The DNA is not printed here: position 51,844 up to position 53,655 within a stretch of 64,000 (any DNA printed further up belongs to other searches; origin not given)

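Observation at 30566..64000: Integrated hypothesis: a surface-layer glycoconjugate island (capped rhamnose glycan + lipid-carrier-dependent glycosylation + Ser/Thr-rich cargo + private T2SS)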

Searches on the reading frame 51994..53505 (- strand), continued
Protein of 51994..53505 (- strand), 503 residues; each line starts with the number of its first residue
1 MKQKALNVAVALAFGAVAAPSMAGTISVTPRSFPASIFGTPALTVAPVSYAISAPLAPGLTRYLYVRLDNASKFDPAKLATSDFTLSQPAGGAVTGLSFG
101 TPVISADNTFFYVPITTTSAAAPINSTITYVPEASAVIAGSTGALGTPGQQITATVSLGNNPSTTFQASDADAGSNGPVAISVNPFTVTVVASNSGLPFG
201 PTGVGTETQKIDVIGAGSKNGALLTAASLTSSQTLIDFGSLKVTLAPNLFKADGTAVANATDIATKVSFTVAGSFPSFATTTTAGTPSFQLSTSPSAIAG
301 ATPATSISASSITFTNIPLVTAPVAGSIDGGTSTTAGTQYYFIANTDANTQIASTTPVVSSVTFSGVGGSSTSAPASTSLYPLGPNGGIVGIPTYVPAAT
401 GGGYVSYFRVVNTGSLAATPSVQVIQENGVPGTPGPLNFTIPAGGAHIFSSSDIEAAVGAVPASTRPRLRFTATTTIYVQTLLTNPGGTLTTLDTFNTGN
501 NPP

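Call 60: search_protein_families(library=pfam, proteins=[L009:4118-6844:+, L009:6939-9815:-, L009:1386-2276:-, L009:2528-3439:-, L009:9855-10814:+, L009:10823-11620:+, L009:11670-12440:+, P0143, P0144], max_evalue=0.0001)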
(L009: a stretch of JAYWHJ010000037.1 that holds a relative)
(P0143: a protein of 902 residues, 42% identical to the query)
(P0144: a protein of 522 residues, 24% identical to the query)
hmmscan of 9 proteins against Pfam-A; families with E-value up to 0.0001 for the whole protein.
L009:4118-6844:+ (908 aa): 3 families
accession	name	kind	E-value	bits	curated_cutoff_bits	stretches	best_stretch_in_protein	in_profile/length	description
PF21783.3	YNCE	-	1.1e-08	35.2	27.1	0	185-260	255-330/339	YNCE-like beta-propeller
PF25174.1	Beta-prop_THOC3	-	2e-08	34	305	1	181-335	56-206/272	THOC3 beta-propeller domain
PF10282.15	Lactonase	-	6.7e-08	32.6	21.7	0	214-332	191-323/344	Lactonase, 7-bladed beta-propeller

L009:6939-9815:- (958 aa): 5 families
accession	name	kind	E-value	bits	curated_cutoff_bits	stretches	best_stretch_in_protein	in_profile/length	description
PF00476.26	DNA_pol_A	-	3.8e-159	530.1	34.3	1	581-955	3-380/381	DNA polymerase family A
PF02739.22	5_3_exonuc_N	-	3.4e-49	167.2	34.3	1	37-202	1-163/164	5'-3' exonuclease, N-terminal resolvase-like domain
PF01612.26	DNA_pol_A_exo1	-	3.6e-27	95.7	23.6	1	363-548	2-173/173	3'-5' exonuclease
PF01367.25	5_3_exonuc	-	6.9e-27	94.2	40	1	204-285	1-83/97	5'-3' exonuclease, C-terminal SAM fold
PF22619.2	DNA_polI_exo1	-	3.7e-09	37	27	1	436-514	39-118/140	DNA polymerase I, ribonuclease H-like domain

L009:1386-2276:- (296 aa): 1 family
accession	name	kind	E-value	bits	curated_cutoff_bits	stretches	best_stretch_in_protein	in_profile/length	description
PF00497.25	SBP_bac_3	-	6.6e-29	100.8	26.4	1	37-265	2-131/132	Bacterial extracellular solute-binding proteins, family 3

L009:2528-3439:- (303 aa): 3 families
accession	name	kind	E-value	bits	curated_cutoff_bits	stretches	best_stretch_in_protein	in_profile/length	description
PF00106.31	adh_short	-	1.7e-47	161.9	26.6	1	8-203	1-188/195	short chain dehydrogenase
PF13561.12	adh_short_C2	-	1.4e-35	123.4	27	1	14-206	1-185/236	Enoyl-(Acyl carrier protein) reductase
PF08659.16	KR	-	2.1e-21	77.1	22.6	1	10-184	3-168/180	KR domain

L009:9855-10814:+ (319 aa): 1 family
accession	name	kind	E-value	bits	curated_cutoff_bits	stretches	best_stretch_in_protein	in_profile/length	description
PF01636.29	APH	-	3.6e-38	132.1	23.2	1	32-261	2-237/239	Phosphotransferase enzyme family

L009:10823-11620:+ (265 aa): 0 families

L009:11670-12440:+ (256 aa): 0 families

P0143 (902 aa): 4 families
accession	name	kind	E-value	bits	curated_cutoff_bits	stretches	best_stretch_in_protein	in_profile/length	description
PF13583.11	Reprolysin_4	-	3e-25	89.5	22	1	193-408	4-198/203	Metallo-peptidase family M12B Reprolysin-like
PF13688.12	Reprolysin_5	-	3.4e-21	76.8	27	1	192-395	3-196/196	Metallo-peptidase family M12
PF13582.12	Reprolysin_3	-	3.3e-17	63.6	22.4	1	217-348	3-123/123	Metallo-peptidase family M12B Reprolysin-like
PF13574.12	Reprolysin_2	-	8e-08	32.8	27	1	213-384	3-175/195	Metallo-peptidase family M12B Reprolysin-like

P0144 (522 aa): 0 families

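Call 62: search_protein_families(library=pfam, proteins=[L008:5888-8626:-, L008:8891-10360:+, L008:10913-11860:-, L008:11848-13224:-, L008:13221-14153:-, L008:14207-16495:-, L008:16553-17947:-], max_evalue=0.0001)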
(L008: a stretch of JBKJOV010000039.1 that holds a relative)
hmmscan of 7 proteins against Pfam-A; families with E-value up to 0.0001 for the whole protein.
L008:5888-8626:- (912 aa): 4 families
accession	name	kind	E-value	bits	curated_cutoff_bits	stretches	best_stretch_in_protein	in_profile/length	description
PF13583.11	Reprolysin_4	-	4.6e-26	92.2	22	1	204-419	4-198/203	Metallo-peptidase family M12B Reprolysin-like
PF13688.12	Reprolysin_5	-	8.3e-19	69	27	1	203-397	3-190/196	Metallo-peptidase family M12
PF13582.12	Reprolysin_3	-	3.8e-16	60.2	22.4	1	229-359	4-123/123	Metallo-peptidase family M12B Reprolysin-like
PF13574.12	Reprolysin_2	-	1.2e-08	35.5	27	1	224-398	3-178/195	Metallo-peptidase family M12B Reprolysin-like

L008:8891-10360:+ (489 aa): 0 families

L008:10913-11860:- (315 aa): 3 families
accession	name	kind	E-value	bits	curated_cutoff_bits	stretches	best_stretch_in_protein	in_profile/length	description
PF00535.33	Glycos_transf_2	-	5.9e-21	75.6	23.3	1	5-123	1-120/168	Glycosyl transferase family 2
PF13641.12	Glyco_tranf_2_3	-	1.3e-09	38.9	27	1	4-221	3-216/230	Glycosyltransferase like family 2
PF13632.12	Glyco_trans_2_3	-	5.4e-05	23.5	27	0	166-266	74-179/198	Glycosyl transferase family group 2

L008:11848-13224:- (458 aa): 4 families
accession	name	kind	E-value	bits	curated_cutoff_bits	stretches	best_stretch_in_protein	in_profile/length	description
PF00534.26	Glycos_transf_1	-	6.4e-22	78.3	26.4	1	270-435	4-170/172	Glycosyl transferases group 1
PF13692.12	Glyco_trans_1_4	-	1.1e-21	78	27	1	283-423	3-142/142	Glycosyl transferases group 1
PF13439.12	Glyco_transf_4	-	3.7e-14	53.5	28.5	1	17-261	3-167/170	Glycosyltransferase Family 4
PF13579.12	Glyco_trans_4_4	-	1.2e-10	42.4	29.7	1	17-254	2-153/158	Glycosyl transferase 4-like domain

L008:13221-14153:- (310 aa): 7 families
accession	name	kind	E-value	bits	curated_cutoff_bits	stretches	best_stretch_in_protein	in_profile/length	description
PF01370.27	Epimerase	-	1.4e-49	169.1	20.9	1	3-236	1-239/240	NAD dependent epimerase/dehydratase family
PF16363.11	GDP_Man_Dehyd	-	2.4e-38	132.9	27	1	5-299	2-331/332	GDP-mannose 4,6 dehydratase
PF01073.25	3Beta_HSD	-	9.4e-20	71.2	22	1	4-224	1-228/280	3-beta hydroxysteroid dehydrogenase/isomerase family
PF13460.12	NAD_binding_10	-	4.9e-14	53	27.2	1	7-154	1-132/184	NAD(P)H-binding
PF04321.23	RmlD_sub_bind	-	2e-11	44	27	1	1-206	1-180/287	RmlD substrate binding domain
PF02719.21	Polysacc_synt_2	-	2.1e-11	44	20.2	1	3-246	1-238/293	Polysaccharide biosynthesis protein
PF05368.20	NmrA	-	2.2e-07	31.2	27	1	2-120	4-110/298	NmrA-like family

L008:14207-16495:- (762 aa): 9 families
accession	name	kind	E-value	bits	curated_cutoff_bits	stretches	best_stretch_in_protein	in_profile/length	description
PF00534.26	Glycos_transf_1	-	1.1e-28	100.3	26.4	1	471-634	2-164/172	Glycosyl transferases group 1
PF00535.33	Glycos_transf_2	-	6.4e-28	98.2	23.3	1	35-162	1-128/168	Glycosyl transferase family 2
PF13692.12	Glyco_trans_1_4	-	6e-26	91.8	27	1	485-625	2-140/142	Glycosyl transferases group 1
PF10111.15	Glyco_tranf_2_2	-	2.3e-15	57.3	27.3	1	35-213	1-202/276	Glycosyltransferase like family 2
PF13439.12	Glyco_transf_4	-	1e-12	48.9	28.5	1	306-461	2-168/170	Glycosyltransferase Family 4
PF13641.12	Glyco_tranf_2_3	-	2.3e-09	38.1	27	1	35-215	4-199/230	Glycosyltransferase like family 2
PF13579.12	Glyco_trans_4_4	-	2.5e-06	28.3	29.7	1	306-457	1-157/158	Glycosyl transferase 4-like domain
PF20706.3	GT4-conflict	-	3e-06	26.9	26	1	481-653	194-383/385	Family 4 Glycosyltransferase in conflict systems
PF13632.12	Glyco_trans_2_3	-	6.9e-06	26.4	27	1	115-217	1-113/198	Glycosyl transferase family group 2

L008:16553-17947:- (464 aa): 1 family
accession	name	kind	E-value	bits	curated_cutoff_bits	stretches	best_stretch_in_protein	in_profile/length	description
PF01757.29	Acyl_transf_3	-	2.9e-20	73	31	1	87-426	2-325/326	Acyltransferase domain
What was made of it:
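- In L008 such a protease lies between the T2SS and the P503-like gene (call 62). In L008 a tagged protease lies directly between the T2SS and the P503-like gene (call 62).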

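Call 75: find_encoding_contigs(protein=P0016, flank=10000, max_places=2)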
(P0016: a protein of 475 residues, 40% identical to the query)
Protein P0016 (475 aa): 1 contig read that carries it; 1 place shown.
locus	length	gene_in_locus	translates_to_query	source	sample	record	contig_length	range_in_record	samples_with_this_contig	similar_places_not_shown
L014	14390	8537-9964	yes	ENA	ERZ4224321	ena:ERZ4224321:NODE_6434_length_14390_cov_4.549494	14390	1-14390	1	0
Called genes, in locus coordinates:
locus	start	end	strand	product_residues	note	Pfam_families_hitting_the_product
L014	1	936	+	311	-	?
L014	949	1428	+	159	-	PF07963:N_methyl, PF08334:T2SSG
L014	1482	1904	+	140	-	PF07963:N_methyl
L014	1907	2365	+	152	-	PF07963:N_methyl (weak)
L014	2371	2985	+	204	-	PF07963:N_methyl (weak)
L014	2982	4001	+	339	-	PF21687:T2SSK_1st, PF03934:T2SSK, PF12836:HHH_3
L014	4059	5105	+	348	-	-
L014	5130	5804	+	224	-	-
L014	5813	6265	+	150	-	-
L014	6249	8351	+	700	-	-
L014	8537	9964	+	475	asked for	-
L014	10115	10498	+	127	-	PF13827:DUF4189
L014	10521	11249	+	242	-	PF08242:Methyltransf_12 (weak)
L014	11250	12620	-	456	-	PF00005:ABC_tran, PF13476:AAA_23 (weak), PF14524:Wzt_C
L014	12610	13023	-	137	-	PF01061:ABC2_membrane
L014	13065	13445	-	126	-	-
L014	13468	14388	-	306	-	?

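Call 76: find_encoding_contigs(protein=P0144, flank=10000, max_places=2)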
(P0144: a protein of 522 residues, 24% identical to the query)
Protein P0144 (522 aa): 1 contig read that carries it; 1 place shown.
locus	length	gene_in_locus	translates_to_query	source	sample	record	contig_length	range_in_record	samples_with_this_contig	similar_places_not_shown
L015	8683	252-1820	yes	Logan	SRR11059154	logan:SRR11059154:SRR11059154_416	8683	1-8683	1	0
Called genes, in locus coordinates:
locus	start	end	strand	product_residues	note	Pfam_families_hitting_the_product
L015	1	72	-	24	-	?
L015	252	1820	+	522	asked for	-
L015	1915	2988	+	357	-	PF01757:Acyl_transf_3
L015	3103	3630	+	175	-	-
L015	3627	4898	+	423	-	PF00005:ABC_tran, PF14524:Wzt_C (faint)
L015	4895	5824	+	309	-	PF13439:Glyco_transf_4 (faint), PF13692:Glyco_trans_1_4, PF00534:Glycos_transf_1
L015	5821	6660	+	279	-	-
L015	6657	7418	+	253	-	PF00685:Sulfotransfer_1, PF13469:Sulfotransfer_3 (faint)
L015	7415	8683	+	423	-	?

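Call 77: search_protein_families(library=pfam, proteins=[L007:11061-11711:+, L007:11639-13342:+, L007:13355-14407:+, L007:14724-15629:+, L007:15709-19356:-], max_evalue=0.001)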
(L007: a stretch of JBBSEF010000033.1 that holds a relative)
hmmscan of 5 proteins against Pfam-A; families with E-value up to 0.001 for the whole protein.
L007:11061-11711:+ (216 aa): 3 families
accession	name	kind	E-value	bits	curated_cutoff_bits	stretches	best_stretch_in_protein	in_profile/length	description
PF08241.18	Methyltransf_11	-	6.7e-08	33.5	21.2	1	74-127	43-94/95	Methyltransferase domain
PF13489.12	Methyltransf_23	-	0.00012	22.3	27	1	62-133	44-121/164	Methyltransferase domain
PF13649.12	Methyltransf_25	-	0.00028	22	27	1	72-124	44-97/97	Methyltransferase domain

L007:11639-13342:+ (567 aa): 0 families

L007:13355-14407:+ (350 aa): 1 family
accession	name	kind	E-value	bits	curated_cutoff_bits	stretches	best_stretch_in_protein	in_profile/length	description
PF00535.33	Glycos_transf_2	-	2.6e-18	67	23.3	1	29-188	2-162/168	Glycosyl transferase family 2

L007:14724-15629:+ (301 aa): 5 families
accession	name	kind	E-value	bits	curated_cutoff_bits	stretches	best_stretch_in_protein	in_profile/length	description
PF13489.12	Methyltransf_23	-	2.6e-18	66.7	27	1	83-239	12-157/164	Methyltransferase domain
PF08242.18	Methyltransf_12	-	2e-09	38.5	30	1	98-184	1-98/98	Methyltransferase domain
PF08241.18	Methyltransf_11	-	2.8e-06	28.3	21.2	1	98-186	1-95/95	Methyltransferase domain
PF13649.12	Methyltransf_25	-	0.00011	23.2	27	1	98-182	2-97/97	Methyltransferase domain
PF13847.12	Methyltransf_31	-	0.00062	19.9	27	0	142-190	63-113/145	Methyltransferase domain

L007:15709-19356:- (1215 aa): 6 families
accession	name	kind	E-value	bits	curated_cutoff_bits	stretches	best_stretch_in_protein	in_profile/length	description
PF14307.12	Glyco_tran_WbsX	-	6.7e-133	443.9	25.1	1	101-442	2-350/350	Glycosyltransferase WbsX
PF00535.33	Glycos_transf_2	-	3.1e-24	86.2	23.3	1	576-686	1-114/168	Glycosyl transferase family 2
PF13692.12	Glyco_trans_1_4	-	5.2e-21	75.8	27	1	1028-1165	2-142/142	Glycosyl transferases group 1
PF13641.12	Glyco_tranf_2_3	-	6.8e-10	39.8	27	1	573-786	2-213/230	Glycosyltransferase like family 2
PF13712.12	Glyco_tranf_2_5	-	9.2e-06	25.9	27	1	641-781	44-184/210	Glycosyltransferase like family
PF13506.12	Glyco_transf_21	-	0.00029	20.8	21.7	1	640-778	20-148/174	Glycosyl transferase family 21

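Call 78: search_protein_representatives(alignment_id=A1)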
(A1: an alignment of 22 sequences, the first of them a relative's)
Query: 22 sequences, 497 profile positions. Proteins with E-value up to 0.001 (for the whole library): 876; up to 1e-10: 385; up to 1e-30: 202. The best 150 are listed.
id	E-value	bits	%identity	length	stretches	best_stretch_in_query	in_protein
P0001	3.0e-167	574.3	-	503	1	1-496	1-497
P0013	1.9e-156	538.7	-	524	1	1-496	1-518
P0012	6.9e-151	520.4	-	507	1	1-496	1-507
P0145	9.3e-131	454.0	-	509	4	386-496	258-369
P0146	1.5e-129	450.0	-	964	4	386-495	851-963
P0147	1.5e-128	446.7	-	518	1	1-495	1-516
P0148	8.3e-128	444.2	-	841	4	386-495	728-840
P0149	1.7e-126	439.9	-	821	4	384-496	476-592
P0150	2.3e-125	436.2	-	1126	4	385-494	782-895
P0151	2.2e-124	432.9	-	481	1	2-496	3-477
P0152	1.8e-123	429.9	-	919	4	383-496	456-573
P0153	2.5e-122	426.1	-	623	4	385-492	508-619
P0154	1.1e-120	420.8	-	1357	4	385-492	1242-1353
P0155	1.6e-119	416.9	-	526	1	1-495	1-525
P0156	1.7e-119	416.8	-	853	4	385-495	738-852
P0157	7.3e-119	414.7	-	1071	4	385-492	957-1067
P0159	3.2e-118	412.6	-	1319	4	383-495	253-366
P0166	2.4e-115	403.1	-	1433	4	386-493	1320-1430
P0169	2.0e-111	390.2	-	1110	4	384-496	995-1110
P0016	1.4e-106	374.2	-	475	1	1-496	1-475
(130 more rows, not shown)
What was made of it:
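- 51994..53505 (-): P503: secreted 503-aa all-beta protein. Signal peptide residues 1-23; mature form 47.5 kDa, pI 4.9; Thr/Ala/Ser/Gly-rich; no Cys, Trp or Met. Founding member of an unnamed family; candidate S-layer or surface-coat protein and cargo of the adjacent T2SS. 876 family representatives (call 78).
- Tried and rejected: The exhaustive HMM search corrected this to 876 representatives (call 78).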
